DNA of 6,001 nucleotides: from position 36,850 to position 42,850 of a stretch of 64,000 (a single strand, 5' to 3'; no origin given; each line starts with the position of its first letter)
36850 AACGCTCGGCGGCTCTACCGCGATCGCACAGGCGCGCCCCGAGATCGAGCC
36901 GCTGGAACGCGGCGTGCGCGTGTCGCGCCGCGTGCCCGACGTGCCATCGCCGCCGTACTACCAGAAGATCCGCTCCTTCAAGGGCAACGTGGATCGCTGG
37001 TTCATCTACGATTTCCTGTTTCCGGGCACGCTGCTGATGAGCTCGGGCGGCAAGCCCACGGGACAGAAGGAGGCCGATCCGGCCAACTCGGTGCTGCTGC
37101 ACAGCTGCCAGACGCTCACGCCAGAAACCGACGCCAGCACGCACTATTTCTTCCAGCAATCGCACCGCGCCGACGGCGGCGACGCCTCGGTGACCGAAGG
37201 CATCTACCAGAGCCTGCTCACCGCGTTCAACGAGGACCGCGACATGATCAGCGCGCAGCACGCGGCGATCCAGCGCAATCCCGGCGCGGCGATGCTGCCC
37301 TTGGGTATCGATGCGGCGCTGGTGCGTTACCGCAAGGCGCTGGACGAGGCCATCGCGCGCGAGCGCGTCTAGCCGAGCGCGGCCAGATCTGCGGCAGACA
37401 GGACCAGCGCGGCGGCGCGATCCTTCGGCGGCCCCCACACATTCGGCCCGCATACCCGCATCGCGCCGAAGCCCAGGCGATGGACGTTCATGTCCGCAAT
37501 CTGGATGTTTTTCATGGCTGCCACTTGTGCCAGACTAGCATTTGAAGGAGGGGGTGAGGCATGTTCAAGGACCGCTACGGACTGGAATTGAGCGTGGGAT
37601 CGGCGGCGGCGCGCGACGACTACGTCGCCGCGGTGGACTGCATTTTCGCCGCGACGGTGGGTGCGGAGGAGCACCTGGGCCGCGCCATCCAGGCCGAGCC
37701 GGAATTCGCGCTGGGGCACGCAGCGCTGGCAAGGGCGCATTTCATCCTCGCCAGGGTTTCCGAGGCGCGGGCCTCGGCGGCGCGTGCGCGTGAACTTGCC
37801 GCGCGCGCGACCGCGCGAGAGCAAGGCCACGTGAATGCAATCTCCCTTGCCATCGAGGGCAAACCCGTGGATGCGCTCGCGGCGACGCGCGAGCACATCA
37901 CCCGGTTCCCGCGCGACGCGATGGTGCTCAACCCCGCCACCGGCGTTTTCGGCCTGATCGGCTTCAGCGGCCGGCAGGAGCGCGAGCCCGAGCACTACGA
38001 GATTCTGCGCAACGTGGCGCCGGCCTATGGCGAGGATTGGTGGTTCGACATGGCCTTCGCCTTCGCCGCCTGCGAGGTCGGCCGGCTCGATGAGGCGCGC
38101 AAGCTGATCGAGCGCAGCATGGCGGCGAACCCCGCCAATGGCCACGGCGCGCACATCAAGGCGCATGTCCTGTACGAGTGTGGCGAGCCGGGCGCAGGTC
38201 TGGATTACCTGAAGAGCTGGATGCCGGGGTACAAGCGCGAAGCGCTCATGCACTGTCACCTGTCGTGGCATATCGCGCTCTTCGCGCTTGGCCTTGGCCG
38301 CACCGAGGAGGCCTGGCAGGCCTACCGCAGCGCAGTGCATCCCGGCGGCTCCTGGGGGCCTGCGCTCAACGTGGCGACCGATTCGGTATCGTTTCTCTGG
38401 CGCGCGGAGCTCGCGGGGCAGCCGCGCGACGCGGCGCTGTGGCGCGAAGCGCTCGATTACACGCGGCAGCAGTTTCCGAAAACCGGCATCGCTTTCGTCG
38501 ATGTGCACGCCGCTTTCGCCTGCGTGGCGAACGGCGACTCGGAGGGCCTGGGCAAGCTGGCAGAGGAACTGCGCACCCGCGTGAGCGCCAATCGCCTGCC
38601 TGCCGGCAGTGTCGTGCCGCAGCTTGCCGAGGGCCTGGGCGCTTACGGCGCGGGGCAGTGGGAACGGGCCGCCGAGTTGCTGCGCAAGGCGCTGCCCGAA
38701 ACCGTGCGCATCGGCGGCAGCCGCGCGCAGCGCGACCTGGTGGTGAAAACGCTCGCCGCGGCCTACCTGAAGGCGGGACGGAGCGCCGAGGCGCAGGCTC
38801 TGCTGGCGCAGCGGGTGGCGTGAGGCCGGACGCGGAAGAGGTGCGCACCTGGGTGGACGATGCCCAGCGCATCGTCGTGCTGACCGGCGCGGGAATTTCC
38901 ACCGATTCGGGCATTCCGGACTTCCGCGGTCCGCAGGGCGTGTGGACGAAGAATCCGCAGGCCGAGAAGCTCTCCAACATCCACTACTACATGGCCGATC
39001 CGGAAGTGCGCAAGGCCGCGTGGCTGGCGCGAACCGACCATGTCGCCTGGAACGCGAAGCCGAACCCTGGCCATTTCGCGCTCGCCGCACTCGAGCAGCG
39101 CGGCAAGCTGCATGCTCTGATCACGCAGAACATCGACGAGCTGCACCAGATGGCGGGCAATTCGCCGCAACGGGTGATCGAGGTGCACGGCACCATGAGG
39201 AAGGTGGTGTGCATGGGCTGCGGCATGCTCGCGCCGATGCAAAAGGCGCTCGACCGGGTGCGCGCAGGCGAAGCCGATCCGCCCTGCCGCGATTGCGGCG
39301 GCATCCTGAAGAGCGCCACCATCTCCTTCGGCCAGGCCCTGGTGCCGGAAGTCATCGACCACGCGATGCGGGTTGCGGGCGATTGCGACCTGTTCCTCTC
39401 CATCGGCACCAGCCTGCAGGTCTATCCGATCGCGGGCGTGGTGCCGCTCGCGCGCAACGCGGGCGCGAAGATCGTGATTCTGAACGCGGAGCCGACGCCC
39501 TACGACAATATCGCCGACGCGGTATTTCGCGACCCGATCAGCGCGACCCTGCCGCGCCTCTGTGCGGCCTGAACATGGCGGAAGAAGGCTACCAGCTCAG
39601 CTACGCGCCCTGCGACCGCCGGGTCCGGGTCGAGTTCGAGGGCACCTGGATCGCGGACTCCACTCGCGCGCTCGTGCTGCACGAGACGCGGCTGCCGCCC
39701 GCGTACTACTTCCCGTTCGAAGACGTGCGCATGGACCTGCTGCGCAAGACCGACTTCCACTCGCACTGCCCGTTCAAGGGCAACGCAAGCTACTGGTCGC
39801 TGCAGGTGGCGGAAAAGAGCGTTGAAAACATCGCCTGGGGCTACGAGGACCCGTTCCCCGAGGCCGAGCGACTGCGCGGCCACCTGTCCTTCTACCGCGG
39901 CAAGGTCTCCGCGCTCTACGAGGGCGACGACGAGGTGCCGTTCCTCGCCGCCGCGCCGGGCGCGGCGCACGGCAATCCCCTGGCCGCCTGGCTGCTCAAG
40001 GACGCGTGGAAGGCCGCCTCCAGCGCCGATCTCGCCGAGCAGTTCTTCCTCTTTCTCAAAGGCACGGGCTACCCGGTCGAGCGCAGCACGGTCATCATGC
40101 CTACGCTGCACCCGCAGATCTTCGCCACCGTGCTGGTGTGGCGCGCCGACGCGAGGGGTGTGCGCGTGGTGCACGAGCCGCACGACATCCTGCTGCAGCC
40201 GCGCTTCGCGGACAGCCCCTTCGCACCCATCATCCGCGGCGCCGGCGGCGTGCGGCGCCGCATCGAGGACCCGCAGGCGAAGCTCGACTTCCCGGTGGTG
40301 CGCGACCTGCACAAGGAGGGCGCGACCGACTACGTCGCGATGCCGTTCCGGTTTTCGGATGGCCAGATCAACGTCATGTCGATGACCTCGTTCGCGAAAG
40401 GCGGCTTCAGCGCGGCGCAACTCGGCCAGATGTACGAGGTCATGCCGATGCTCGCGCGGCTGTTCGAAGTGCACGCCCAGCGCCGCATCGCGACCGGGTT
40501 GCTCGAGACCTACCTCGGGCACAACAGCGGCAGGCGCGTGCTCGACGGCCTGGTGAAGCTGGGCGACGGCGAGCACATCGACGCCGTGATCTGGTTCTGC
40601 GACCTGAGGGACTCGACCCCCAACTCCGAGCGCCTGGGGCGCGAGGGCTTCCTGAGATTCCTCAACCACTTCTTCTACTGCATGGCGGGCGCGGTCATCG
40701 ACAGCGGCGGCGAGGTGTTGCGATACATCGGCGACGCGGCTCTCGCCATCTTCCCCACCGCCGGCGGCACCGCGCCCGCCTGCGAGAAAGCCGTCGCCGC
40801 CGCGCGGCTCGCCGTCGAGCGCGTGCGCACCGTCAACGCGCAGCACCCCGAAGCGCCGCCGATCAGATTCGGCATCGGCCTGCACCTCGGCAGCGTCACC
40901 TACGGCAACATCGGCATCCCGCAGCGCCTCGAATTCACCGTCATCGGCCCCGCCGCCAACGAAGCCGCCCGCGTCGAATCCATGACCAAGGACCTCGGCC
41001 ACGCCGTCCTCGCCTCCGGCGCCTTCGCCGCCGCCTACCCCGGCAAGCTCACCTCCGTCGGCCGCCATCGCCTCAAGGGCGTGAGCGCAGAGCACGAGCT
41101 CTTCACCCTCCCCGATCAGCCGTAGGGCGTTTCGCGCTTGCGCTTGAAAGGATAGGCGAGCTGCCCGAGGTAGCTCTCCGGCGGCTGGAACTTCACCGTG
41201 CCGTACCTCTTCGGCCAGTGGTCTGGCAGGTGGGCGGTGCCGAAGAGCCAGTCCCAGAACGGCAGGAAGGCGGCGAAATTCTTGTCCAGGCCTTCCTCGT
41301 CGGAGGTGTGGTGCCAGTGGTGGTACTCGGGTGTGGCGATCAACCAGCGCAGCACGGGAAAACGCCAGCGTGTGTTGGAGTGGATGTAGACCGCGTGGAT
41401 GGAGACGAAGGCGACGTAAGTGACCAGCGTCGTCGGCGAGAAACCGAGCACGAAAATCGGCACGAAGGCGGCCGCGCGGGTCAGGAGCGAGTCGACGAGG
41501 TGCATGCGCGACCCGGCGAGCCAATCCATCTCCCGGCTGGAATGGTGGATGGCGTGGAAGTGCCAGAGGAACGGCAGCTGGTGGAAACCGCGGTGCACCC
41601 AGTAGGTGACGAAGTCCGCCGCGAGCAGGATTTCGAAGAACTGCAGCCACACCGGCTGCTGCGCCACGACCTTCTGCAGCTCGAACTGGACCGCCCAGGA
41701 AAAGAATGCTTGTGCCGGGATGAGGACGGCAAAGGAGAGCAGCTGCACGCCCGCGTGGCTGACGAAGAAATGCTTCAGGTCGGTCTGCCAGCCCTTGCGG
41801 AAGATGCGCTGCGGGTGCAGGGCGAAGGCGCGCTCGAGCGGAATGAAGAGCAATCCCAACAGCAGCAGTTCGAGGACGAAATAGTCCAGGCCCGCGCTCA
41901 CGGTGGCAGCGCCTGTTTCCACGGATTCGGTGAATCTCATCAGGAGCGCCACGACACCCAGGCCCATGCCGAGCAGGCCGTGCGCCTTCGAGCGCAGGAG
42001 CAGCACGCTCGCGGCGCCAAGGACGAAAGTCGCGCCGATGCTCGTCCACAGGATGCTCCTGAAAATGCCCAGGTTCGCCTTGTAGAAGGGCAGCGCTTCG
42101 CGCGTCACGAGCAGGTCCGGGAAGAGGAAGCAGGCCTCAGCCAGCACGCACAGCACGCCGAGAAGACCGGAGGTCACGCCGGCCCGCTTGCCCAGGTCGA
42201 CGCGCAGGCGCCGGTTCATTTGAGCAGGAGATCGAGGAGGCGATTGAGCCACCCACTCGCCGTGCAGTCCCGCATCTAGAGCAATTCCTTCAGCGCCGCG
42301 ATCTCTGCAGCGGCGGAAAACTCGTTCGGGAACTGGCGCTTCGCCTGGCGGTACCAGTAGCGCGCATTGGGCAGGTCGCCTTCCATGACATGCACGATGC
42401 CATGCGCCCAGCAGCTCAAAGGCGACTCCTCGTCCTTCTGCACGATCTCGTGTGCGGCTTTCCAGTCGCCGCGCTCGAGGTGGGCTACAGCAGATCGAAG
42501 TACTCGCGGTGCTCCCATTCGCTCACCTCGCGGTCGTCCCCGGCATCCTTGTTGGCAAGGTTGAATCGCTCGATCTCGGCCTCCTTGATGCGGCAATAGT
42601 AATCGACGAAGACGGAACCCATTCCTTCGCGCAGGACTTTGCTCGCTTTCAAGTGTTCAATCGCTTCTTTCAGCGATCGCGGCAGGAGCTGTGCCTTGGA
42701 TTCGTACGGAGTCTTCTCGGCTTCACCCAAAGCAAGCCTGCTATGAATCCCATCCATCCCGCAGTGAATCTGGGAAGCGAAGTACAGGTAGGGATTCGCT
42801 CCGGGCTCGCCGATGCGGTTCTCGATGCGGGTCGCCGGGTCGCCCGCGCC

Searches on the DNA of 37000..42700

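Call 71: search_rna_families(source=window, start=37000, end=42700, threshold=evalue, max_evalue=1)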
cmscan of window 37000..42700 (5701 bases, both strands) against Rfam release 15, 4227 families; matches with E-value up to 1: 1.
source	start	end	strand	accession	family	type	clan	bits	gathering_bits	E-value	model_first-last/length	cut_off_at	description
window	37154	37196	-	RF02940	COG3860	Cis-reg;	-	19.5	42.5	0.44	1-54/54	no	COG3860 RNA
